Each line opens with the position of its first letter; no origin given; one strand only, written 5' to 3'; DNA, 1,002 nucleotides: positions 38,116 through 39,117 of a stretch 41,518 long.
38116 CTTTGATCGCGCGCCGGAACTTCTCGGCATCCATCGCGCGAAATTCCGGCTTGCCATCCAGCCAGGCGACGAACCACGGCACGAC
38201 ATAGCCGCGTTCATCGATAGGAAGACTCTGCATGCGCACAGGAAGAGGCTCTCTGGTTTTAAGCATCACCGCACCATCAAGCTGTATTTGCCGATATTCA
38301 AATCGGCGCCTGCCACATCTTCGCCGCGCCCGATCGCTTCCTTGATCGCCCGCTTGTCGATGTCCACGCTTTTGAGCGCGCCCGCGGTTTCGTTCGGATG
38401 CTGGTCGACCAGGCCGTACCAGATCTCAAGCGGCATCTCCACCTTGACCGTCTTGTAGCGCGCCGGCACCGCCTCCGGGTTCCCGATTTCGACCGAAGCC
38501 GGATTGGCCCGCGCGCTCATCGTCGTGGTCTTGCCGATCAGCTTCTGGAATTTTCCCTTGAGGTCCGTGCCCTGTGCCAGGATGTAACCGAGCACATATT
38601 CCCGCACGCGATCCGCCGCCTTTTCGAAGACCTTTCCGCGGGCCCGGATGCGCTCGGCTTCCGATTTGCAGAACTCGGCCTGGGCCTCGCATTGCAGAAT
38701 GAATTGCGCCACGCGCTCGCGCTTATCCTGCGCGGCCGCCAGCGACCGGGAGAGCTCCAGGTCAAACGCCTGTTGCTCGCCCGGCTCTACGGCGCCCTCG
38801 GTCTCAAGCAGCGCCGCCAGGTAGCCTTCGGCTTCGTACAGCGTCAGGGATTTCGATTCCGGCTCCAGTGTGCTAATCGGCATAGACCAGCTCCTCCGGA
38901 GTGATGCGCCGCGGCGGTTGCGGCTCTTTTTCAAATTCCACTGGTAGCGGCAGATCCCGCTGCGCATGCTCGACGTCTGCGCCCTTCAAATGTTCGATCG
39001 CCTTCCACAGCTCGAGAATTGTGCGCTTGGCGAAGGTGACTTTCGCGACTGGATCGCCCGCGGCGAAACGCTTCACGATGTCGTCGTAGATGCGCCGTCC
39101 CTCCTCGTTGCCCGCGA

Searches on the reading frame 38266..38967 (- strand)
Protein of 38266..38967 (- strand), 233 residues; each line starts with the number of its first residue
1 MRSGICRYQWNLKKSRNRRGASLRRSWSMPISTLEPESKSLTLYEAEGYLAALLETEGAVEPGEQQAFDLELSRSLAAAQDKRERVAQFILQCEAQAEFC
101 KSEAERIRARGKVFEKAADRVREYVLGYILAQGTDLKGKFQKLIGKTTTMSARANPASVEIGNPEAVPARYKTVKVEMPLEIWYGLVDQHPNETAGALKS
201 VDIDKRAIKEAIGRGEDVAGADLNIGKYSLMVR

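Call 30: search_protein_families(library=pfam, proteins=[window:38266-38967:-], max_evalue=0.01)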
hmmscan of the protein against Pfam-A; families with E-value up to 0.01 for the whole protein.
window:38266-38967:- (233 aa): 1 family
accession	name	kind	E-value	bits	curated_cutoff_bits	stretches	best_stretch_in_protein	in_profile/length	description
PF05565.16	Sipho_Gp157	-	1.7e-20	74.1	28.6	1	42-233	1-162/162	Siphovirus Gp157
